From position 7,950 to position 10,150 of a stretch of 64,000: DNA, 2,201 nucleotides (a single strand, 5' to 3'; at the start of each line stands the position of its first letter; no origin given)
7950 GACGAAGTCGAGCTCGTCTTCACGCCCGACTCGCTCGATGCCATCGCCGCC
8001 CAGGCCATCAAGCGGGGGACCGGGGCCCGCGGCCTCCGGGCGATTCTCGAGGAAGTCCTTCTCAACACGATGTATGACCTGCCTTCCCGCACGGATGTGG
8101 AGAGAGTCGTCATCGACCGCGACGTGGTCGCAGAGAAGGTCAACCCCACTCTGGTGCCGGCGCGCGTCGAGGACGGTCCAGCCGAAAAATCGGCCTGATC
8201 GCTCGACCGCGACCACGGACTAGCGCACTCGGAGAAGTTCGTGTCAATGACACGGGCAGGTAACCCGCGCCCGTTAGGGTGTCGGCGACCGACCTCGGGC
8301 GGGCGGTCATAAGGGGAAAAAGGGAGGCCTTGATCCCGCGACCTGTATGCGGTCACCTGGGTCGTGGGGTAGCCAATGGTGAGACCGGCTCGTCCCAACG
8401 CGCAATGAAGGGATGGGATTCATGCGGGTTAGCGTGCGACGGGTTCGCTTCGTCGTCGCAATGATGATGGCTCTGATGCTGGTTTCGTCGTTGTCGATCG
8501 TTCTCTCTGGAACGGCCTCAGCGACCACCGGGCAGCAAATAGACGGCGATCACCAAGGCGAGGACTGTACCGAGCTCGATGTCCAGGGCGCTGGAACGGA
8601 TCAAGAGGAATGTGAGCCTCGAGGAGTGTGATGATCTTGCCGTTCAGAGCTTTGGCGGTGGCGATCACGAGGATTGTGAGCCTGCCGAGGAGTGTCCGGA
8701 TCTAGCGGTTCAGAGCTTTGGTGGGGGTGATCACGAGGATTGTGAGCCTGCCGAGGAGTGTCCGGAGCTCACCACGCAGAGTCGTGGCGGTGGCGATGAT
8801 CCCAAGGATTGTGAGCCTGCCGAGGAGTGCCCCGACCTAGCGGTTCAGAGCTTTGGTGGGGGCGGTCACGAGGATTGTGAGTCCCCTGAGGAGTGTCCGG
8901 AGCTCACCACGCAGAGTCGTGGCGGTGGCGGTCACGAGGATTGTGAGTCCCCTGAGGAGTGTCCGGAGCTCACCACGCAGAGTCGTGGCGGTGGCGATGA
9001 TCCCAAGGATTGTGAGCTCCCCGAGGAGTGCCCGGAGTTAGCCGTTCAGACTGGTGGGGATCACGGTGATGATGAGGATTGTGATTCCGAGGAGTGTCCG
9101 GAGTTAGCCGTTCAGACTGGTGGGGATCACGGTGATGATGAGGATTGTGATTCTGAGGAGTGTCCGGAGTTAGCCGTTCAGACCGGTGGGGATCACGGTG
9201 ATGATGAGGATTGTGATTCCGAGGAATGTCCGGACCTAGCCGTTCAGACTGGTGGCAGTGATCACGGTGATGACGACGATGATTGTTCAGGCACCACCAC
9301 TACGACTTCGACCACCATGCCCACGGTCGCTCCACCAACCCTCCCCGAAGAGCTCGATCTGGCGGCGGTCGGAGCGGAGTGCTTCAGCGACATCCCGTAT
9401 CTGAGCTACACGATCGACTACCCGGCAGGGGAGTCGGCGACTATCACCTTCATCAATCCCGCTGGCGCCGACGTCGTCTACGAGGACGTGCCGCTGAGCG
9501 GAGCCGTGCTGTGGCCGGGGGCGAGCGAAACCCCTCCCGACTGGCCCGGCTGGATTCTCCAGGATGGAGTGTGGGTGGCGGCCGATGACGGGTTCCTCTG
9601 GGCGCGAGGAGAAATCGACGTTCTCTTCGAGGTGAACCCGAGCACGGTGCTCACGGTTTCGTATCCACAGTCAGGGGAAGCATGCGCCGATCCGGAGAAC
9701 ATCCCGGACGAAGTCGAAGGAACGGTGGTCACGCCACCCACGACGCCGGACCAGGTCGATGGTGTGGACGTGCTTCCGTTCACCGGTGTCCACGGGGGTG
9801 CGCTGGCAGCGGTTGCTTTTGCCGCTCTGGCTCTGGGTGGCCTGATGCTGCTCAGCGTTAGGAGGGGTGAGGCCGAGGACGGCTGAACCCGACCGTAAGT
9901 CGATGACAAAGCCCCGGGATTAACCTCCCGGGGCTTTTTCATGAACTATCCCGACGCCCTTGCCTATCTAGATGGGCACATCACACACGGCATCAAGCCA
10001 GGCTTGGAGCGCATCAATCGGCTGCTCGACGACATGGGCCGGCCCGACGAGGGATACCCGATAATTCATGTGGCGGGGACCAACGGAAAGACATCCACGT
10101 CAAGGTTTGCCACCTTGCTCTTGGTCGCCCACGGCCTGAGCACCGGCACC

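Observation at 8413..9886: Sortase-anchored surface protein built from acidic, Cys-rich 22-aa tandem repeats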

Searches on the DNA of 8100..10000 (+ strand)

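Call 16: search_rna_families(source=window, start=8100, end=10000, threshold=evalue, max_evalue=1)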
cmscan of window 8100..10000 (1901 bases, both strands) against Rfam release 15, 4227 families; matches with E-value up to 1: 4.
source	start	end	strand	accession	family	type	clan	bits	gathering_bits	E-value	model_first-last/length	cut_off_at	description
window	8314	8396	+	RF03169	c-di-GMP-II-GAG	Cis-reg; riboswitch;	CL00127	58.9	40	1.2e-10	1-86/86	no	c-di-GMP-II-GAG riboswitch aptamer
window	9904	9941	+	RF03684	mir-1990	Gene; miRNA;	-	18.8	63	0.47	14-62/75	no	mir-1990 microRNA precursor family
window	9904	9941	-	RF03684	mir-1990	Gene; miRNA;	-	18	63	0.8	14-62/75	no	mir-1990 microRNA precursor family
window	9065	9158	+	RF01139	sR2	Gene; snRNA; snoRNA; CD-box;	-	16.7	42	0.91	1-57/57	no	Small nucleolar RNA sR2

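Call 18: search_rna_families(source=window, start=8200, end=8450, threshold=evalue, max_evalue=10, show_alignments=3)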
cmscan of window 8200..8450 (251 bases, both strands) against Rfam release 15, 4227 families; matches with E-value up to 10: 1.
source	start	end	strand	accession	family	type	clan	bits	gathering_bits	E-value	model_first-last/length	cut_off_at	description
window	8314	8396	+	RF03169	c-di-GMP-II-GAG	Cis-reg; riboswitch;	CL00127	58.9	40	1.5e-11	1-86/86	no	c-di-GMP-II-GAG riboswitch aptamer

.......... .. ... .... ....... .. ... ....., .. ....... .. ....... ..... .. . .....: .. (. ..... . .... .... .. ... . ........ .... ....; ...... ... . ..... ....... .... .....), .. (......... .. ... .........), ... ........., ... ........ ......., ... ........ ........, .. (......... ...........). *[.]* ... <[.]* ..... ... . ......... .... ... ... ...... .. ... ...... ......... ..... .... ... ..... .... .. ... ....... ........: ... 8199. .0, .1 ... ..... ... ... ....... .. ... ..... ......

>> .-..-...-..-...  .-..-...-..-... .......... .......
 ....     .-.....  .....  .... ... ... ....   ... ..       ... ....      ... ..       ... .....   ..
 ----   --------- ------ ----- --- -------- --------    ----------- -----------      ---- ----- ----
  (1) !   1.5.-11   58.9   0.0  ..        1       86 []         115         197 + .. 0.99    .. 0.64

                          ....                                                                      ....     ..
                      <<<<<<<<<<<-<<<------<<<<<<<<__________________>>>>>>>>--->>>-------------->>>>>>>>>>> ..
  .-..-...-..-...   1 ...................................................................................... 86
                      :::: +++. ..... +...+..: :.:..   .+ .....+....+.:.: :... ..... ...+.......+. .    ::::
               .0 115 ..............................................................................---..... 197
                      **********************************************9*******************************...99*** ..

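Call 37: search_rna_families(sources=[L002, L003, L005, L006, L007, L008, L009, L010, L011, L012, L013, L014, L015, L004], threshold=gathering)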
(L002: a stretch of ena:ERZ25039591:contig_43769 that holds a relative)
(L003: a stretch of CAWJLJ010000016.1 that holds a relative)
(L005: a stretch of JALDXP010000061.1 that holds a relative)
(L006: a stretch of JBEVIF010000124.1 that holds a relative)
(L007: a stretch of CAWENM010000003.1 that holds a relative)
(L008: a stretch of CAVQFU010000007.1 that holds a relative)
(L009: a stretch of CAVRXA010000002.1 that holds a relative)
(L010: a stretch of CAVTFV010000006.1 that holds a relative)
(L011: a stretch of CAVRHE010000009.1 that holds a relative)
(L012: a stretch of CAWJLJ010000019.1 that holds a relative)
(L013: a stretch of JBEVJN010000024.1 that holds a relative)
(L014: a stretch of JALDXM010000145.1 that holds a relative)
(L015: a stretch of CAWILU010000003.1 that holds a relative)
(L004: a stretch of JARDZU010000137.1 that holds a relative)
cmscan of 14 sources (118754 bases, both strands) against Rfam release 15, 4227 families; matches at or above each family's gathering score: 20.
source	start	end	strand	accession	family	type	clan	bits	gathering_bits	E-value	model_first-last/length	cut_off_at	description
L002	3540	3610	+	RF00005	tRNA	Gene; tRNA;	CL00001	75.3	29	2.1e-14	1-71/71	no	tRNA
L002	3441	3514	+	RF00005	tRNA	Gene; tRNA;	CL00001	70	29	6e-13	1-71/71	no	tRNA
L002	3647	3720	+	RF00005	tRNA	Gene; tRNA;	CL00001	69.5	29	7.9e-13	1-71/71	no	tRNA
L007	1689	1774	+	RF03169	c-di-GMP-II-GAG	Cis-reg; riboswitch;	CL00127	66.5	40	8.5e-11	1-86/86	no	c-di-GMP-II-GAG riboswitch aptamer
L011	3320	3403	+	RF03169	c-di-GMP-II-GAG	Cis-reg; riboswitch;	CL00127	64.7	40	2.4e-10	1-86/86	no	c-di-GMP-II-GAG riboswitch aptamer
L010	2791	2873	+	RF03169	c-di-GMP-II-GAG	Cis-reg; riboswitch;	CL00127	63.3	40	5.7e-10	1-86/86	no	c-di-GMP-II-GAG riboswitch aptamer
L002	3747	3821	+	RF00005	tRNA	Gene; tRNA;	CL00001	61.1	29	1.6e-10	1-71/71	no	tRNA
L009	2836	2921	+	RF03169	c-di-GMP-II-GAG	Cis-reg; riboswitch;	CL00127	60.3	40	3.2e-09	1-86/86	no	c-di-GMP-II-GAG riboswitch aptamer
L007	2854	2939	+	RF03169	c-di-GMP-II-GAG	Cis-reg; riboswitch;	CL00127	59.9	40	4.1e-09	1-86/86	no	c-di-GMP-II-GAG riboswitch aptamer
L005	3230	3312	+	RF03169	c-di-GMP-II-GAG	Cis-reg; riboswitch;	CL00127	59.2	40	6.3e-09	1-86/86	no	c-di-GMP-II-GAG riboswitch aptamer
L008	2839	2921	+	RF03169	c-di-GMP-II-GAG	Cis-reg; riboswitch;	CL00127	58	40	1.2e-08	1-86/86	no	c-di-GMP-II-GAG riboswitch aptamer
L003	2914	3001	+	RF03169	c-di-GMP-II-GAG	Cis-reg; riboswitch;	CL00127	57.1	40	2.1e-08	1-86/86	no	c-di-GMP-II-GAG riboswitch aptamer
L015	3375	3458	+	RF03169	c-di-GMP-II-GAG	Cis-reg; riboswitch;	CL00127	56.9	40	2.4e-08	1-86/86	no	c-di-GMP-II-GAG riboswitch aptamer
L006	1073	1155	+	RF03169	c-di-GMP-II-GAG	Cis-reg; riboswitch;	CL00127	56.5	40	3e-08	1-86/86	no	c-di-GMP-II-GAG riboswitch aptamer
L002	7323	7406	+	RF03169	c-di-GMP-II-GAG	Cis-reg; riboswitch;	CL00127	56.3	40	3.5e-08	1-86/86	no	c-di-GMP-II-GAG riboswitch aptamer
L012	2836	2922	+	RF03169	c-di-GMP-II-GAG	Cis-reg; riboswitch;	CL00127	54.9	40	7.8e-08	1-86/86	no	c-di-GMP-II-GAG riboswitch aptamer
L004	1027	1112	+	RF03169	c-di-GMP-II-GAG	Cis-reg; riboswitch;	CL00127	54.4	40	1e-07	1-86/86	no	c-di-GMP-II-GAG riboswitch aptamer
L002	2446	2530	-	RF00005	tRNA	Gene; tRNA;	CL00001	51.1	29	9e-08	1-71/71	no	tRNA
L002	2578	2649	-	RF00005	tRNA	Gene; tRNA;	CL00001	49.4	29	2.7e-07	1-71/71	no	tRNA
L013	3380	3463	+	RF03169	c-di-GMP-II-GAG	Cis-reg; riboswitch;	CL00127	46.6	40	1e-05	1-86/86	no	c-di-GMP-II-GAG riboswitch aptamer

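Call 58: build_rna_model(alignment_id=A4, structure=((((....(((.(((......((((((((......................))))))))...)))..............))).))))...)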
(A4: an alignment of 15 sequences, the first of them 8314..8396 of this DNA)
Model R1 built from alignment A4 (15 sequences, 90 columns); structure: as given.
model positions 84; base pairs 18; branch points 0; effective number of sequences 1.26; information 0.675 bits per position. Calibrated on 0.2 Mb of random sequence (short: E-values are rough).
structure used (alignment columns):
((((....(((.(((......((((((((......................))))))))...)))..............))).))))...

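Call 59: search_with_rna_model(model_id=R1, sources=[window, L016, L017, L018, L019, L020, L021, L022, L023, L024, L025, L026, L027, L028, L029, L030, L031, L032, L033, L034, L035, L036, L037, L038, L039, L040, L041, L042, L043, L044, L045, L046, L047, L048, L049, L050, L051, L052, L053, L054, L055, L056, L057, L058, L059, L060, L061, L062, L063, L064, L065, L066, L067, L068, L069, L070, L071, L072, L073, L074, L075, L076, L077, L078, L079, L080, L081, L082], max_evalue=1)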
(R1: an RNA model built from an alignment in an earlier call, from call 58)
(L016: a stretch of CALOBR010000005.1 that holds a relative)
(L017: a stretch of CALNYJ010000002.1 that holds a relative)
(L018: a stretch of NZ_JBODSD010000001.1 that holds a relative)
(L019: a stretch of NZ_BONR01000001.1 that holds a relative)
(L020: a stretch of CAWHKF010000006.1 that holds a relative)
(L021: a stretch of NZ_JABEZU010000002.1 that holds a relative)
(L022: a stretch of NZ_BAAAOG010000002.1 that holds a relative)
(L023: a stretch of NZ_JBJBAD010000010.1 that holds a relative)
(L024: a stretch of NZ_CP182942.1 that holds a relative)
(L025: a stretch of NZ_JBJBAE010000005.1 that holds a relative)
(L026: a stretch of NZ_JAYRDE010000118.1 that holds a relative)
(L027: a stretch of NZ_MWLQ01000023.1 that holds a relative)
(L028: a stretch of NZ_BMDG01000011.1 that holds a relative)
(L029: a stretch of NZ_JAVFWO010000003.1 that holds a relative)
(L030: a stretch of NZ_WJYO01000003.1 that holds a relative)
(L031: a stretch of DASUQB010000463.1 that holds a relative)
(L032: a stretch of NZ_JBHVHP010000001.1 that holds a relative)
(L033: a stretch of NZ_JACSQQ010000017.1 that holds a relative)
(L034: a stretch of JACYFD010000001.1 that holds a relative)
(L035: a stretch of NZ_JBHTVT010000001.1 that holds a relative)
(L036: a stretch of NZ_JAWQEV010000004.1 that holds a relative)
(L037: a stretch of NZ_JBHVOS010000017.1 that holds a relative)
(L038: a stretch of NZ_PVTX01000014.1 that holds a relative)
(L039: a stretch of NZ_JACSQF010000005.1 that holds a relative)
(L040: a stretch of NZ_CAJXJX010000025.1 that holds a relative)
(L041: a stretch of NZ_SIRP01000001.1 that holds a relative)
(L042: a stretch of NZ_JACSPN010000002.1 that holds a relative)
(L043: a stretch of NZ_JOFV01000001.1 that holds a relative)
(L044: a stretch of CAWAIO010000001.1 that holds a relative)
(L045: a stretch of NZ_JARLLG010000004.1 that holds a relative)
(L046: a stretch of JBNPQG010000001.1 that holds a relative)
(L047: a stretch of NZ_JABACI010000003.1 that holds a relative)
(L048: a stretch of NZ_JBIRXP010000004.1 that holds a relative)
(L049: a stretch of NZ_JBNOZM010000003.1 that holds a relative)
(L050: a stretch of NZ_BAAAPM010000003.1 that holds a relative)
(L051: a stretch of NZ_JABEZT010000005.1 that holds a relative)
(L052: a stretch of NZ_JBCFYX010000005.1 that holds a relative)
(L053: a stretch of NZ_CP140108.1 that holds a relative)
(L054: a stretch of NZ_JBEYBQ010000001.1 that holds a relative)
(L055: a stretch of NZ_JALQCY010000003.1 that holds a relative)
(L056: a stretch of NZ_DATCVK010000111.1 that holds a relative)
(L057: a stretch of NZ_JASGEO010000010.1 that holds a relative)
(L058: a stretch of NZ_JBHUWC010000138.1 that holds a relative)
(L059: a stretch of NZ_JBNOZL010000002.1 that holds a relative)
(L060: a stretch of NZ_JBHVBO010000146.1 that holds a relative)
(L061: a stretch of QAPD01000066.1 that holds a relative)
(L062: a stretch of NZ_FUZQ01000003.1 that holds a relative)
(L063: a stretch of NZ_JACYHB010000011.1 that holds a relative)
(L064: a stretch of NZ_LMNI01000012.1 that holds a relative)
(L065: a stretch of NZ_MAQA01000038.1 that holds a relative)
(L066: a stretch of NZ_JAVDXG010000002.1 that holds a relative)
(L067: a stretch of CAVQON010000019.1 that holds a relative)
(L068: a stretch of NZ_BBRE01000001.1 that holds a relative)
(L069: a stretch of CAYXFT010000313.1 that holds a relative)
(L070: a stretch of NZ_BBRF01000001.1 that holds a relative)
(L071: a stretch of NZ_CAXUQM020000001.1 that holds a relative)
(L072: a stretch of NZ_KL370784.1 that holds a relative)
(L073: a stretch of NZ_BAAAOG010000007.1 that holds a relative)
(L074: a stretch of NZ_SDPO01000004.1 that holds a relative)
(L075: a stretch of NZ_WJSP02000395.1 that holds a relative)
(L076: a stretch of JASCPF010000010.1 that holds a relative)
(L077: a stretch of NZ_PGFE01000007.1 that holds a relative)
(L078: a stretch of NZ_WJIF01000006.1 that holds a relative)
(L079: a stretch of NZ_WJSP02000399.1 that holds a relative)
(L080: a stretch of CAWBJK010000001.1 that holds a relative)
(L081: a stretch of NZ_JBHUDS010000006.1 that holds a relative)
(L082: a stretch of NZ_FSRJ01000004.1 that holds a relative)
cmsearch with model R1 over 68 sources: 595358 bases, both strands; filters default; matches with E-value up to 1: 1.
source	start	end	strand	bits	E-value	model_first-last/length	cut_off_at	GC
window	8314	8397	+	112.4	6.4e-27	1-84/84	no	0.63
